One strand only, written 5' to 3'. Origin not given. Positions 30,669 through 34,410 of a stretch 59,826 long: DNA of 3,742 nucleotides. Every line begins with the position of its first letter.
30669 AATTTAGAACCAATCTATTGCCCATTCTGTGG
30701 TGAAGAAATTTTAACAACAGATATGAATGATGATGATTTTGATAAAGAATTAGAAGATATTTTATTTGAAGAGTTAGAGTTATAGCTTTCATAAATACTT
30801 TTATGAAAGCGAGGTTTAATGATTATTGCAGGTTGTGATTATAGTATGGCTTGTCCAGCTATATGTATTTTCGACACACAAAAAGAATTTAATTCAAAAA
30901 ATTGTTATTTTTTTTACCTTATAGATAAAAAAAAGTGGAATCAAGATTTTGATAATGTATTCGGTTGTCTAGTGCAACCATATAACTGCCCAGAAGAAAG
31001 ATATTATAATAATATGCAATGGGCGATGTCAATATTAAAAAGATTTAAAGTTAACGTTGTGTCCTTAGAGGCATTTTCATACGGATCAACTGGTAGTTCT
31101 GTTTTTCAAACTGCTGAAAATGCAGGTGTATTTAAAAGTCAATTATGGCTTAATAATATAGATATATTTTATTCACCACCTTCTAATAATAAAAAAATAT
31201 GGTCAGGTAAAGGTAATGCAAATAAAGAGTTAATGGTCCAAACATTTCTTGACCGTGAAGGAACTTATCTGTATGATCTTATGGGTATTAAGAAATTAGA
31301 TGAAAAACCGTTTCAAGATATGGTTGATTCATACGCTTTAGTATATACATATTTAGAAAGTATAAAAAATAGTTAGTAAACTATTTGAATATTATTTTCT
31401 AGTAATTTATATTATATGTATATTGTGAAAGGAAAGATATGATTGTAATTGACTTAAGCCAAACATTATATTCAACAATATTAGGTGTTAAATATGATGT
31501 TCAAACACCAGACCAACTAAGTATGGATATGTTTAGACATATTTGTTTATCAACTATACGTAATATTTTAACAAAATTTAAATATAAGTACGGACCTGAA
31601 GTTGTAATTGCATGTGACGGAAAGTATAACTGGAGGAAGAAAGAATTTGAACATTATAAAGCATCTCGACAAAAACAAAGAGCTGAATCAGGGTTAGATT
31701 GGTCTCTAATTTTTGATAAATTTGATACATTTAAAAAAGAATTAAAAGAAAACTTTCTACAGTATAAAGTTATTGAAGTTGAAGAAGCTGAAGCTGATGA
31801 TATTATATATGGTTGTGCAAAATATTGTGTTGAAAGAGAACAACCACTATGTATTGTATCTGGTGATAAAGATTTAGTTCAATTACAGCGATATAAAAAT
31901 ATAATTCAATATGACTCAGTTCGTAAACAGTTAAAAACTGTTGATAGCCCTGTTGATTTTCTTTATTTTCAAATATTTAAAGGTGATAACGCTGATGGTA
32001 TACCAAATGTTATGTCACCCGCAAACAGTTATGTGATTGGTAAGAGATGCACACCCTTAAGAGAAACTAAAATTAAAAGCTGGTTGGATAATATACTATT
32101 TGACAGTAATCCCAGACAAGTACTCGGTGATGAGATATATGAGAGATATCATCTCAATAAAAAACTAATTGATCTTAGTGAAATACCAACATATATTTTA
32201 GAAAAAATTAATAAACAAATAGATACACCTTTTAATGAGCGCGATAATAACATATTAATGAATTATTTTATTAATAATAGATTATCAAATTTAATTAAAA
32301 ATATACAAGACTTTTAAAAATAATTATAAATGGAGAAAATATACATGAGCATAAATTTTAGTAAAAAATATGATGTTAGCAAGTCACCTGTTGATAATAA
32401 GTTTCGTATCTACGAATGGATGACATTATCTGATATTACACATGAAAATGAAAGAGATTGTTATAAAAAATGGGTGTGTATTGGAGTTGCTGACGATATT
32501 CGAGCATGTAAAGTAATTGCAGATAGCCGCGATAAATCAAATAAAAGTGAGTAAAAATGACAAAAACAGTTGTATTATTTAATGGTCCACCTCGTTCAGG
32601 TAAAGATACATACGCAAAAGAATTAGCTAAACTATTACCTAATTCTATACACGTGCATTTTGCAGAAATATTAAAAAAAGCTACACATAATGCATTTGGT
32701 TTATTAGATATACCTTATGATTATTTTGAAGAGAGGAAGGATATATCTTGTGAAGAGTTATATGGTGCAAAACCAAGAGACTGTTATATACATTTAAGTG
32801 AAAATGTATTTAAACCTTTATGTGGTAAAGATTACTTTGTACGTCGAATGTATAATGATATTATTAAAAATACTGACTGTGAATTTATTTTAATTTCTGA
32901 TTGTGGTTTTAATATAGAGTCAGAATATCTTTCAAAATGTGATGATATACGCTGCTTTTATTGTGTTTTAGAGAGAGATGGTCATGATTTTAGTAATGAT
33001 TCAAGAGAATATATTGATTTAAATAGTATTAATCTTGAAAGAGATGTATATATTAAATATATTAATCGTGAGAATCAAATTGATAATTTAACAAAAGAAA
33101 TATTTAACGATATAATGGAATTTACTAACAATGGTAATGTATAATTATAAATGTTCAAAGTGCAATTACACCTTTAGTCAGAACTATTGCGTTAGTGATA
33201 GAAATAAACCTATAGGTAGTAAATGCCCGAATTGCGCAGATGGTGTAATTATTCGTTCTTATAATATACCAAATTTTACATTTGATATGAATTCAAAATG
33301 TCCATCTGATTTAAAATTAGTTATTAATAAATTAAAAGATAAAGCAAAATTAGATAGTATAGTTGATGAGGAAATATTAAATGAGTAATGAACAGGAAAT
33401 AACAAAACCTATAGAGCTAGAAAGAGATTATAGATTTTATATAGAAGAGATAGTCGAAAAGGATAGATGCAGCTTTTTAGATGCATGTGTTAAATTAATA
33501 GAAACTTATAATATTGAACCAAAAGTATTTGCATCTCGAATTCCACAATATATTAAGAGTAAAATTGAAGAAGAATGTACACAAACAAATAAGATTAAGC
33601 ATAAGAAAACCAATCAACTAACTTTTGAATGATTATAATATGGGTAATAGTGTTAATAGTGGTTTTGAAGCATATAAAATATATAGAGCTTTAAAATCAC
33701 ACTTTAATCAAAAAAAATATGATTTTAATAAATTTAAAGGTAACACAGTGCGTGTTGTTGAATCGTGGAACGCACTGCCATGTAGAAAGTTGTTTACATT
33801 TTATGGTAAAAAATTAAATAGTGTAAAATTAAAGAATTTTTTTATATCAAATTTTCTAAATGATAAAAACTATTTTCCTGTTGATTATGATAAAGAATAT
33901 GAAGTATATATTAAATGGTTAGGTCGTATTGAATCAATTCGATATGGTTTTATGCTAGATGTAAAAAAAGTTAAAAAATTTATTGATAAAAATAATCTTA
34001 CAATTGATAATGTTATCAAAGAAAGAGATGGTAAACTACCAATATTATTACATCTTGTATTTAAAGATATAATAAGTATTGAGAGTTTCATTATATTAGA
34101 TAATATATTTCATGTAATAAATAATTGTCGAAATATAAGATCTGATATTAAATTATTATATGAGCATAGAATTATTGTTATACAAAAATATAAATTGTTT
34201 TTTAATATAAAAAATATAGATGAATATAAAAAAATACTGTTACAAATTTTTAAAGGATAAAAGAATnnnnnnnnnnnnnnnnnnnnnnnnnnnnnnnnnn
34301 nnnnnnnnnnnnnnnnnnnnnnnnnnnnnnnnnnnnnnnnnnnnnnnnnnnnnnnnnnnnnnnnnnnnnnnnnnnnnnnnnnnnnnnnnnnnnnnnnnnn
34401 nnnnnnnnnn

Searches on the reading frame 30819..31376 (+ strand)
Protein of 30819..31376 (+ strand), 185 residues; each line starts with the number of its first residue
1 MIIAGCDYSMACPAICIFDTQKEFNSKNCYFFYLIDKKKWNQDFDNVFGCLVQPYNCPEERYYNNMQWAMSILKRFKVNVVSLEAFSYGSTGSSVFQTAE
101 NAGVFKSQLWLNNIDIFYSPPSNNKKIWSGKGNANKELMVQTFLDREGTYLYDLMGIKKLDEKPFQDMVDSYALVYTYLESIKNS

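Call 49: search_protein_families(library=pfam, proteins=[window:30819-31376:+], max_evalue=0.001)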
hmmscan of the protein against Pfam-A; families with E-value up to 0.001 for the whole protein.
window:30819-31376:+ (185 aa): 1 family
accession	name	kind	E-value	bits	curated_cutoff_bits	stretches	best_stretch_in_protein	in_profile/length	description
PF02075.23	RuvC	-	4.1e-05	23.9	22.2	1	59-143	39-126/148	Crossover junction endodeoxyribonuclease RuvC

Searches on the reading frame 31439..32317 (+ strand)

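Call 49: search_protein_families(library=pfam, proteins=[window:31439-32317:+], max_evalue=0.001)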
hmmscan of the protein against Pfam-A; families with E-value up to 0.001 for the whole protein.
window:31439-32317:+ (292 aa): 2 families
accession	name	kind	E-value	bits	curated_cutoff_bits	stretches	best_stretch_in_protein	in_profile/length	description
PF02739.22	5_3_exonuc_N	-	1.5e-17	64.3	34.3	1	3-162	4-149/164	5'-3' exonuclease, N-terminal resolvase-like domain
PF09293.15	RNaseH_C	-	3.9e-13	50.3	25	1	177-292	9-124/124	T4 RNase H, C terminal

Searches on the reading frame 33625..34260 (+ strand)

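Call 49: search_protein_families(library=pfam, proteins=[window:33625-34260:+], max_evalue=0.001)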
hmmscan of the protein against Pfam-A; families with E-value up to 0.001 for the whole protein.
window:33625-34260:+ (211 aa): 1 family
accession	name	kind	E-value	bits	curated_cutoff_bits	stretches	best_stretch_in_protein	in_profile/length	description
PF08993.15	T4_Gp59_N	-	0.00064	20.5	25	0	13-101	3-92/93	T4 gene Gp59 loader of gp41 DNA helicase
